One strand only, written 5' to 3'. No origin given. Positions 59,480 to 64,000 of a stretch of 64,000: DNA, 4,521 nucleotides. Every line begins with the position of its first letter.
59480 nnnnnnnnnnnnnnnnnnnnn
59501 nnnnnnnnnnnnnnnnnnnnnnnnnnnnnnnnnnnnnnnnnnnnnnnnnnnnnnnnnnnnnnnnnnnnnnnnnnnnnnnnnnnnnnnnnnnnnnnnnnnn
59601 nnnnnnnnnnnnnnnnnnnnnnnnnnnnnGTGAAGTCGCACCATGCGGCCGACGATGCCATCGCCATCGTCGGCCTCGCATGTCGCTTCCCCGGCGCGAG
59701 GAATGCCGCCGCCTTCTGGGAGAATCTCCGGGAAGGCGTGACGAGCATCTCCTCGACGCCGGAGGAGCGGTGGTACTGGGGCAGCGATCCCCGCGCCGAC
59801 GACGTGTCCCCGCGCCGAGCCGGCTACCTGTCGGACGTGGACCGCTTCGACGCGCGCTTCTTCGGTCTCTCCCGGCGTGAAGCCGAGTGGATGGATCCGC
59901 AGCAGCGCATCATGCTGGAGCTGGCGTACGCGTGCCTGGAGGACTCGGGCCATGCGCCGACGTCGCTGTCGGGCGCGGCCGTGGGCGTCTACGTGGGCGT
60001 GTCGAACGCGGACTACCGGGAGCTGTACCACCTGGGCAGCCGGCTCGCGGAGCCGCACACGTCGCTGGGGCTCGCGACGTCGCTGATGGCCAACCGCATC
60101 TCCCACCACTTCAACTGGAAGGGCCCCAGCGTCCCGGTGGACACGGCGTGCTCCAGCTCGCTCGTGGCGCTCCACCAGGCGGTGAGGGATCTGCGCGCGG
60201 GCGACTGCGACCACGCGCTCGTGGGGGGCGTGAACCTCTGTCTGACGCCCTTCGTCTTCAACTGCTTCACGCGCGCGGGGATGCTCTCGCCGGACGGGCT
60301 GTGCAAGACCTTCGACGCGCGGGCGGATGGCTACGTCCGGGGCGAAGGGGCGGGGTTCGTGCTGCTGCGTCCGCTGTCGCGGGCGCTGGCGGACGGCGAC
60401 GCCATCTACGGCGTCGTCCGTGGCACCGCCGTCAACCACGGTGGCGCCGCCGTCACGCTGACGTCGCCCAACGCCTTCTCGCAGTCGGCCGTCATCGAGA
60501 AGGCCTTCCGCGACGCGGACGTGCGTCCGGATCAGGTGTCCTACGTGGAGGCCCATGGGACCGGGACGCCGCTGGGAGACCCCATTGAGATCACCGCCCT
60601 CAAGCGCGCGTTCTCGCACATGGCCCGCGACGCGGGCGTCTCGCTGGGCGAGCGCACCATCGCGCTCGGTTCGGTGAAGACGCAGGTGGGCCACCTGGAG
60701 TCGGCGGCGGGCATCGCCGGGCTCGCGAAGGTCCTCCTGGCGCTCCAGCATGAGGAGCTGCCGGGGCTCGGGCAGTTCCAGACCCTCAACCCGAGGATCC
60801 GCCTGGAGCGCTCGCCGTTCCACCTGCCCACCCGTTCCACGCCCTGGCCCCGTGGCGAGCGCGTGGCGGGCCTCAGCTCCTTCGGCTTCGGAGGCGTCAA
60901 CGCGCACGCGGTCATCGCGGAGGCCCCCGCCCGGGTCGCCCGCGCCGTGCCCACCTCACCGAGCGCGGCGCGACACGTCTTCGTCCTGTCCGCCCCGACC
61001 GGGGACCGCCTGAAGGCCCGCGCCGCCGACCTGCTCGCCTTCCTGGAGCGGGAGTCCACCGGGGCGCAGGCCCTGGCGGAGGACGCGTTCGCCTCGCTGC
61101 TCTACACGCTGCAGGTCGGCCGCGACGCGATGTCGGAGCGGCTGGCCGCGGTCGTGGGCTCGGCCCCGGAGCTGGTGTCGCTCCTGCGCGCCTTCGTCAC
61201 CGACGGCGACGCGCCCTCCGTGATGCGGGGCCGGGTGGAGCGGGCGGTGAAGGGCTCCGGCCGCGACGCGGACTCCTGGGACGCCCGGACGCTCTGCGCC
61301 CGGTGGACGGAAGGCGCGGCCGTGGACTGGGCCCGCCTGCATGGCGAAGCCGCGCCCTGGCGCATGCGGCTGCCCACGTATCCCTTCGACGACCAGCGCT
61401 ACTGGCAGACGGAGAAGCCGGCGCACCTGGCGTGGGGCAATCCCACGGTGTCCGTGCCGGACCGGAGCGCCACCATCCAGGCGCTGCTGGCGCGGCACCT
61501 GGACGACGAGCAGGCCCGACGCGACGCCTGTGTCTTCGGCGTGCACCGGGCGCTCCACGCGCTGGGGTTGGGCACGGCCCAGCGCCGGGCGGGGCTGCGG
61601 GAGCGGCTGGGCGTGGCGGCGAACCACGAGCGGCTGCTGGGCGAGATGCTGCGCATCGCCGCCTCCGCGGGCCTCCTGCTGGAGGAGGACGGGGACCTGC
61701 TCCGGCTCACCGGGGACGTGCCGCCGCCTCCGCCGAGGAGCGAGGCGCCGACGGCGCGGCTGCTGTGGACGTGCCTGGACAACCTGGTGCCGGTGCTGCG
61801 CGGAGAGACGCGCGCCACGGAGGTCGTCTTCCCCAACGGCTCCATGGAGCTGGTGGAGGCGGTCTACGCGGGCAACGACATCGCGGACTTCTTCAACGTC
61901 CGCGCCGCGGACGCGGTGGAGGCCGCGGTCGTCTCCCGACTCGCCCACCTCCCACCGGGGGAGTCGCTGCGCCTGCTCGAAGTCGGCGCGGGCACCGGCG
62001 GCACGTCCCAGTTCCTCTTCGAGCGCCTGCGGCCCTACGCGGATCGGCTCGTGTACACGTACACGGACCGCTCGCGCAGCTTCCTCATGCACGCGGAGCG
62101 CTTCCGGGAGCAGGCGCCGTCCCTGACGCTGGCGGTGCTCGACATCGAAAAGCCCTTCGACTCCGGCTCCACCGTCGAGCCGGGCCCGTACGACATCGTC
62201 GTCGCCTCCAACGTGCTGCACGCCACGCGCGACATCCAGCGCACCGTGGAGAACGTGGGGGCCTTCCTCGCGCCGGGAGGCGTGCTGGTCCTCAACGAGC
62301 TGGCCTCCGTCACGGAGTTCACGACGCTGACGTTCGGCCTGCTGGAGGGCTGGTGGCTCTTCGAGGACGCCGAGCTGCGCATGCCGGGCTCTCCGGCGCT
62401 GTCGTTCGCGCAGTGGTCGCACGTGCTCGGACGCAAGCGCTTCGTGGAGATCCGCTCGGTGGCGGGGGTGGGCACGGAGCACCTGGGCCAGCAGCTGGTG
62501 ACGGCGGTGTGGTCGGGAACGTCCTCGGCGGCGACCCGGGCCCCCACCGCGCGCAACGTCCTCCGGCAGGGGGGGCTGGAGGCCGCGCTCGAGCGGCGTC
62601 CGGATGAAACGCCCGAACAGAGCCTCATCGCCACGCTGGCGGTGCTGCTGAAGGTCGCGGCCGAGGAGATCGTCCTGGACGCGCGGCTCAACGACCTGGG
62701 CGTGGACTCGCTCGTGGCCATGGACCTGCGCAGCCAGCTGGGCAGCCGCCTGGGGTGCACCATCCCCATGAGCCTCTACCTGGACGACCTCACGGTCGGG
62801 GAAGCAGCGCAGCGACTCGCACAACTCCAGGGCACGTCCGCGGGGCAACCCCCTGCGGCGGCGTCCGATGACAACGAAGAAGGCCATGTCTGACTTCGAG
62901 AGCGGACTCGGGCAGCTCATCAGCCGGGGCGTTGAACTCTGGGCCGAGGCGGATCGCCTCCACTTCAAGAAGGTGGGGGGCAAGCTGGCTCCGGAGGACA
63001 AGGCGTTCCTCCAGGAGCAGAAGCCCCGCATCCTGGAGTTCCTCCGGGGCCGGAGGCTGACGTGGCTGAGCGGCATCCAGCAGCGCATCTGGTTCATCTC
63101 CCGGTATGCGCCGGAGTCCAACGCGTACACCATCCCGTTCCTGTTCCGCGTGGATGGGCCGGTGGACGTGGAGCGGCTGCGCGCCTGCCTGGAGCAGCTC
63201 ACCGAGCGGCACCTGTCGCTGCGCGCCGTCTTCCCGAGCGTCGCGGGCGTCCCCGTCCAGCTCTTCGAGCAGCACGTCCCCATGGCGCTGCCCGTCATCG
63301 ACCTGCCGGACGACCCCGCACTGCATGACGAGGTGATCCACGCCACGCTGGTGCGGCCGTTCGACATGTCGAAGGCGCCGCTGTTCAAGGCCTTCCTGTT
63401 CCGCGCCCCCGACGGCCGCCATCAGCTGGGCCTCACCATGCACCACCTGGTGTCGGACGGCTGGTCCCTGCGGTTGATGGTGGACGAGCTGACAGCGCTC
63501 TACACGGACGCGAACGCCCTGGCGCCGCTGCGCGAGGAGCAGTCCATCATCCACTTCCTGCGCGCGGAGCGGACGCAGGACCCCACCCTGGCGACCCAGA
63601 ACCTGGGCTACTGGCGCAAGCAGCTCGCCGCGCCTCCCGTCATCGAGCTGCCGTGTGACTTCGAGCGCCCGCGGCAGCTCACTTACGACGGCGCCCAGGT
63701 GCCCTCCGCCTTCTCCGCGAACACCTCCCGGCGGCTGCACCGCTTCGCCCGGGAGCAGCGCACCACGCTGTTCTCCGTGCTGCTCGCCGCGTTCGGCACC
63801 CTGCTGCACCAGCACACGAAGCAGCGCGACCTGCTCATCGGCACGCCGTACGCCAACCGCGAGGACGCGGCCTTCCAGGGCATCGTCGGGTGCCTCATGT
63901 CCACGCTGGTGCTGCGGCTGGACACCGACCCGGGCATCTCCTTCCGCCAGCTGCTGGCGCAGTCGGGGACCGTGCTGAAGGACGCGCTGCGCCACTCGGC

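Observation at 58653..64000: Start of a trans-AT PKS/NRPS hybrid cluster opening with a Cys-nucleophile thioesterase-like enzyme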

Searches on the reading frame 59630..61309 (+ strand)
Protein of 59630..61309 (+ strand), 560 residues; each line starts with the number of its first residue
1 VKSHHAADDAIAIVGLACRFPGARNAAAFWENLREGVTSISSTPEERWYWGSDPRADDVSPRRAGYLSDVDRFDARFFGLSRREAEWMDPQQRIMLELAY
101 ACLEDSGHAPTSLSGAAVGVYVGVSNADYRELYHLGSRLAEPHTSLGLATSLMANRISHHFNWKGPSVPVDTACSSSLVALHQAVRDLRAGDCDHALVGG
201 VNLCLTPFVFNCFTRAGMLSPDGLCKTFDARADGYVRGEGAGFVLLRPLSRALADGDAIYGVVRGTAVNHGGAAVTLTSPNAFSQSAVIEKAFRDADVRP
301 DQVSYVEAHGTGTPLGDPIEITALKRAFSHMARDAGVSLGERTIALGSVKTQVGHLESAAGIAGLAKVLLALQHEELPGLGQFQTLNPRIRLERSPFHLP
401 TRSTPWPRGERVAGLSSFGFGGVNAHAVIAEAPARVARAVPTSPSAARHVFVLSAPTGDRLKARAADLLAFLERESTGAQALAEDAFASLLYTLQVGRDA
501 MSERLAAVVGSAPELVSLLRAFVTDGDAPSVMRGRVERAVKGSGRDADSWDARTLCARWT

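Call 47: search_solved_structures(query=window:59630-61309:+, max_evalue=1e-20)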
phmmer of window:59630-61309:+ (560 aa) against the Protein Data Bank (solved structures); distinct sequences matched with E-value up to 1e-20: 114 (the best 60 are shown).
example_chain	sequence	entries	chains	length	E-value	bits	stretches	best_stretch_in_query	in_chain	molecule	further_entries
7zma_A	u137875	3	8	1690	1.2e-239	799.9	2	11-539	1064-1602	Putative polyketide synthase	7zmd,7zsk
4na1_A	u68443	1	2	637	9.5e-140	470.2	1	6-535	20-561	Polyketide synthase PksJ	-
4na2_A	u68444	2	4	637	3e-138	465.3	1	6-535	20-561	Polyketide synthase PksJ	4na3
4qyr_A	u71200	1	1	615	4.5e-137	461.4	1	7-544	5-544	AT-less polyketide synthase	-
7zmc_A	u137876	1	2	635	2.6e-121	409.4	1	11-539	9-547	Putative polyketide synthase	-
4mz0_A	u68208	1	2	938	1.8e-118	400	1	7-522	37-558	CurL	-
5erb_A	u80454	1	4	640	7.2e-118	398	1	9-537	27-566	Polyketide synthase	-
7zm9_A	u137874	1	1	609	1.1e-117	397.4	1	11-539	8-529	Putative polyketide synthase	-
6mhk_A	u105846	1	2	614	2.8e-117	396.1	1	10-539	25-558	Polyketide synthase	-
4z37_A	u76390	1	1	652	3.5e-116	392.4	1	6-541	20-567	Putative mixed polyketide synthase/non-ribosomal peptide synthetase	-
7uwr_A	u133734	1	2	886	1.1e-115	390.8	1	10-520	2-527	Narbonolide/10-deoxymethynolide synthase PikA1, modules 1 and 2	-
4zdn_A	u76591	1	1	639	1e-111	377.7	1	7-531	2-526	AT-less polyketide synthase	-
8cuy_A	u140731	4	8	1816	6.8e-111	375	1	9-434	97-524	Polyketide synthase PKS13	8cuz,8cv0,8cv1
7uk4_A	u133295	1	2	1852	7.1e-111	374.9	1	9-434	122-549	Polyketide synthase PKS13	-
9f48_A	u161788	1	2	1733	3.5e-108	366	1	10-457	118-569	Polyketide synthase Pks13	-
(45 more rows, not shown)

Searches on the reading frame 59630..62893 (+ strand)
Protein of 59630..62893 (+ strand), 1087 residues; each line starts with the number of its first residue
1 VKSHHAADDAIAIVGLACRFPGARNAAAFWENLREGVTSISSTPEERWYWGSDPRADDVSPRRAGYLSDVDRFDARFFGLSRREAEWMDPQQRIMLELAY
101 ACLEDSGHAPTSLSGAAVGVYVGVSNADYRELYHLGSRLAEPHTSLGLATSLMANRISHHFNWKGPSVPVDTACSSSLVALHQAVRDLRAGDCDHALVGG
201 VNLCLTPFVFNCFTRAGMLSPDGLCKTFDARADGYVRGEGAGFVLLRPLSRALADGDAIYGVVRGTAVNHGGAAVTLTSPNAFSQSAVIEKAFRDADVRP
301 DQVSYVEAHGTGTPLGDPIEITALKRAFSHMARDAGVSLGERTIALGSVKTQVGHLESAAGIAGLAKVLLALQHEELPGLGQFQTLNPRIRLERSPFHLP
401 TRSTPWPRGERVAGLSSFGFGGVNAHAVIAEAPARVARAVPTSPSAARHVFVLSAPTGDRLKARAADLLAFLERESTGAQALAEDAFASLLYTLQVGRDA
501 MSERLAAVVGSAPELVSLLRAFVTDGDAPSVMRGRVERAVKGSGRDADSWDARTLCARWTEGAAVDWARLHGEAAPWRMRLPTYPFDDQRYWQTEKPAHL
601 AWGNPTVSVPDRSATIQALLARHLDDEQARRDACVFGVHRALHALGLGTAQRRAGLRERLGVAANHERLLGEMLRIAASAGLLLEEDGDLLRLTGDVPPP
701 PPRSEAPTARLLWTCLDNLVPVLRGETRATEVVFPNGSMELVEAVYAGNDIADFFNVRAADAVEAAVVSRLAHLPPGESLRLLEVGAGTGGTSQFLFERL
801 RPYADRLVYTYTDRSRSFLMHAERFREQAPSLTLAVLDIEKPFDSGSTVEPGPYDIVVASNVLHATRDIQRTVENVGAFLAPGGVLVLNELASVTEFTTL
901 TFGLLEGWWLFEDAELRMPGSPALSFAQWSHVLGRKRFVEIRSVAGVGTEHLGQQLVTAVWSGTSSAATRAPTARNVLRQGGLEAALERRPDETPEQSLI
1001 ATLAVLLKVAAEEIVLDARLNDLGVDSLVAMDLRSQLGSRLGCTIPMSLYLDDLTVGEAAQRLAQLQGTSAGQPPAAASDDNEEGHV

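Call 7: search_protein_families(library=pfam, proteins=[window:59630-62893:+], max_evalue=0.01)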
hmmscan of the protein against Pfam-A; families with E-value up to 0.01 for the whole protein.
window:59630-62893:+ (1087 aa): 14 families
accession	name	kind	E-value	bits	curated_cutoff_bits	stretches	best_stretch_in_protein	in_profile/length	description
PF00109.32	ketoacyl-synt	-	7.8e-84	281.7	20.8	1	9-252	2-252/252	Beta-ketoacyl synthase, N-terminal domain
PF02801.28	Ketoacyl-synt_C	-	1.1e-37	129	20.8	1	260-379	1-114/119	Beta-ketoacyl synthase, C-terminal domain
PF08242.18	Methyltransf_12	-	3.7e-17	63.3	30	1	783-886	1-98/98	Methyltransferase domain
PF00550.31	PP-binding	-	5.3e-13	49.5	20.8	1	998-1063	2-67/67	Phosphopantetheine attachment site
PF22336.2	RhiE-like_linker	-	7.4e-13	48.7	27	1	452-524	1-65/67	RhiE-like, KS-MAT linker domain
PF16197.11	KAsynt_C_assoc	-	5.4e-12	46.5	33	1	387-471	2-83/111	Ketoacyl-synthetase C-terminal extension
PF13489.12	Methyltransf_23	-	5.9e-10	39.6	27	1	768-894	13-122/164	Methyltransferase domain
PF22621.2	CurL-like_PKS_C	-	2e-08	34.5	27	1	449-519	1-64/64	CurL-like, PKS C-terminal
PF13847.12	Methyltransf_31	-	3.3e-08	33.8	27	1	779-896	4-117/145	Methyltransferase domain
PF08241.18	Methyltransf_11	-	3.2e-07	31.4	21.2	1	783-888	1-95/95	Methyltransferase domain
PF13649.12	Methyltransf_25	-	6.5e-07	30.4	27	1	783-884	2-97/97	Methyltransferase domain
PF23297.2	ACP_SdgA_C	-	3.7e-05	24.2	27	1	996-1061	12-77/95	Highly reducing polyketide synthase sdgA, C-terminal ACP domain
PF00108.29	Thiolase_N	-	0.00015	21.7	26.4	1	161-201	72-112/260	Thiolase, N-terminal domain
PF06080.18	DUF938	-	0.00061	20.1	27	1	771-888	18-137/202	Protein of unknown function (DUF938)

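Call 11: find_encoding_contigs(protein=window:59630-62893:+, flank=10000, max_places=6)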
Protein window:59630-62893:+ (1087 aa): 1 contig read that carries it; 1 place shown.
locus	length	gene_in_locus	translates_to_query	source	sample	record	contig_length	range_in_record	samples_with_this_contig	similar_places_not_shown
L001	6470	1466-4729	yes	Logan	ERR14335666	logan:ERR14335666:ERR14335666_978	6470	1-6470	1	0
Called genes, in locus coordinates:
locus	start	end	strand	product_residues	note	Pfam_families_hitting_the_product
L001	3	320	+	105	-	?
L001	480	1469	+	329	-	PF00975:Thioesterase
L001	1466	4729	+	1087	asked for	PF00109:ketoacyl-synt, PF02801:Ketoacyl-synt_C, PF16197:KAsynt_C_assoc, PF22336:RhiE-like_linker, PF22621:CurL-like_PKS_C, PF13489:Methyltransf_23, PF08242:Methyltransf_12, PF00550:PP-binding, +3 more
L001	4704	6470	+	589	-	?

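Call 53: search_protein_families(library=ncbifam, proteins=[window:59630-62893:+], max_evalue=0.001)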
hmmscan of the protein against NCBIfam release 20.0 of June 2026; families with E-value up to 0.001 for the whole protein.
window:59630-62893:+ (1087 aa): 24 families
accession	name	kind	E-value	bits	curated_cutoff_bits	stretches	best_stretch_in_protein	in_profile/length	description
NF045894.1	PKS_plus_SDR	equivalog_domain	2.8e-173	578.7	1740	3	9-538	1-528/1515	type I polyketide synthase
NF040607.1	mycolic_Pks13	equivalog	1.4e-150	503.4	2100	1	5-438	97-532/1680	polyketide synthase Pks13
NF041183.1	Pks2_ls1_myc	equivalog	7e-107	358.1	2400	1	11-530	4-522/2086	sulfolipid-1 biosynthesis phthioceranic/hydroxyphthioceranic acid synthase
TIGR02813.1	omega_3_PfaA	subfamily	2e-68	230.5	1010.1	2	151-525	183-552/2582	polyketide-type polyunsaturated fatty acid synthase PfaA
TIGR03150.1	fabF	equivalog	8.6e-47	159.7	493.75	1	12-428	4-405/407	beta-ketoacyl-ACP synthase II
NF053555.1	prodigi_MBC_PigJ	equivalog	4.6e-45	154.2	900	1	154-430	493-757/759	prodigiosin MBC biosynthesis protein PigJ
NF005589.0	PRK07314.1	subfamily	4.9e-44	150.7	387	1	12-429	7-409/413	beta-ketoacyl-ACP synthase II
NF004970.0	PRK06333.1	subfamily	9e-40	136.8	525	1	88-429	79-419/424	beta-ketoacyl-ACP synthase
NF005490.0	PRK07103.1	equivalog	2.6e-33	115.7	445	1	10-430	5-411/414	polyketide beta-ketoacyl:acyl carrier protein synthase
NF058662.1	cispenta_AmcF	equivalog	7e-33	114.1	325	1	151-427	106-365/369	cispentacin biosynthesis acyltransferase subunit AmcF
NF005076.0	PRK06501.1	equivalog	7.6e-33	114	629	1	127-433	128-424/425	beta-ketoacyl-ACP synthase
NF006618.0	PRK09185.1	subfamily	3.7e-32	111.8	407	1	152-431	139-392/394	beta-ketoacyl-ACP synthase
NF004618.0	PRK05952.1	equivalog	6e-31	107.7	455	1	161-430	134-381/384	beta-ketoacyl-ACP synthase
NF006434.0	PRK08722.1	equivalog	8.6e-31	107.2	759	1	60-425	47-407/414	beta-ketoacyl-ACP synthase II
NF006274.0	PRK08439.1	equivalog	6.5e-25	87.8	621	1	150-428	138-402/406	beta-ketoacyl-ACP synthase II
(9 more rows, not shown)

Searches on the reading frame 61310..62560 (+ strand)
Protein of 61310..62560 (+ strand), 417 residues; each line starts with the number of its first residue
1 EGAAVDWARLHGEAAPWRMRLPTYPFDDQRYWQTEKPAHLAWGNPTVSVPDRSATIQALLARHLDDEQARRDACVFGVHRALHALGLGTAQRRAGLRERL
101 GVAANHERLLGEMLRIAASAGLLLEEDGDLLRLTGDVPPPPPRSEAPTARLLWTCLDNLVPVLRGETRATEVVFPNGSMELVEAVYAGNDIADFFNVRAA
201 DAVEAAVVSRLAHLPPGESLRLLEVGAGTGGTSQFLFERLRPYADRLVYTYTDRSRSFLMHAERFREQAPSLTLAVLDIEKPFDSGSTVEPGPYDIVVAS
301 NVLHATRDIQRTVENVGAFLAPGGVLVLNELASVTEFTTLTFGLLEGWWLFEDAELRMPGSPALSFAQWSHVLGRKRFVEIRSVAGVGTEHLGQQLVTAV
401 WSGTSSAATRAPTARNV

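Call 48: search_solved_structures(query=window:61310-62560:+, max_evalue=0.001)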
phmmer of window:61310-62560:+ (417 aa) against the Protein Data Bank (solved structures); distinct sequences matched with E-value up to 0.001: 16.
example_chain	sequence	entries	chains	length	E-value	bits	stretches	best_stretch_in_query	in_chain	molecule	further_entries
6cca_A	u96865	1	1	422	1.4e-57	198.9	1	87-384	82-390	DisA protein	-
5thy_A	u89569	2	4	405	4.8e-45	157.6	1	99-398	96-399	CurJ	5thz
6d6y_A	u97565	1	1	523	2.9e-43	151.7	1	92-381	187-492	AprA Methyltransferase 2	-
7dmb_A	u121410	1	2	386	1.3e-28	103.5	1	147-384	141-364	Putative methyltransferase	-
5mpt_A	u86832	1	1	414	4.6e-26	95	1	163-387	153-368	Citrinin polyketide synthase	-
6kjg_A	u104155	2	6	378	3.3e-24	88.9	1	218-379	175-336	Dual-functional monooxygenase/methyltransferase psoF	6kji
7cpx_A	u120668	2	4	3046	4.4e-21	78.7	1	207-381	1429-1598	Lovastatin nonaketide synthase, polyketide synthase component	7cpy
7zma_A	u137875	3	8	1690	2.4e-09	40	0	2-36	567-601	Putative polyketide synthase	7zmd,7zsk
6mhl_A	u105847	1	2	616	9.7e-05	24.8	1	1-35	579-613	Hybrid NRPS/PKS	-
9fcq_A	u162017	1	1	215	0.00012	24.6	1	202-330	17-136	SAM-dependent methyltransferase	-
4tkt_A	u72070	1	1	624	0.00012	24.5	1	2-35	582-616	AT-less polyketide synthase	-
9fcy_A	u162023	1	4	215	0.00037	22.9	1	202-330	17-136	SAM-dependent methyltransferase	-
9fcd_A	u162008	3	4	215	0.00038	22.9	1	202-330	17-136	SAM-dependent methyltransferase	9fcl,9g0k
9fd3_A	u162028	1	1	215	0.00038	22.9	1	202-330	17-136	SAM-dependent methyltransferase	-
9fcs_A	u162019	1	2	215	0.00054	22.4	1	202-330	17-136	SAM-dependent methyltransferase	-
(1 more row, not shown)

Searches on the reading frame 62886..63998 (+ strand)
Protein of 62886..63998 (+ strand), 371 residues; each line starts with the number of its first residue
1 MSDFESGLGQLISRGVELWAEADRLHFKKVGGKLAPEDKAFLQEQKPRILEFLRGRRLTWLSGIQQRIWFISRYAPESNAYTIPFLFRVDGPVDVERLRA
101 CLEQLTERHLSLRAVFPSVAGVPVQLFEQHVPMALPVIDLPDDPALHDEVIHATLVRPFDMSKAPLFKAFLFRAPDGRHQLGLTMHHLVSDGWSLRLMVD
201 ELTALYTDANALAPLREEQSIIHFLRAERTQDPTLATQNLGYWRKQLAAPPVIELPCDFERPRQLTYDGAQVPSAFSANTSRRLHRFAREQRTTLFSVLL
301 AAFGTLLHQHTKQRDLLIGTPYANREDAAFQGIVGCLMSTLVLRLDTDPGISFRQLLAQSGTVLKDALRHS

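Call 10: search_protein_families(library=pfam, proteins=[window:62886-63998:+], max_evalue=0.001)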
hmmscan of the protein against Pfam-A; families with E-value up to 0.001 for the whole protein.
window:62886-63998:+ (371 aa): 2 families
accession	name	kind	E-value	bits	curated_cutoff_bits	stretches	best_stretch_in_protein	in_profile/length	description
PF00668.25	Condensation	-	1.5e-65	222.1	30.6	1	61-370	7-326/456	Condensation domain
PF18563.6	TubC_N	-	3.5e-08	33.9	26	1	10-54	7-51/52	TubC N-terminal docking domain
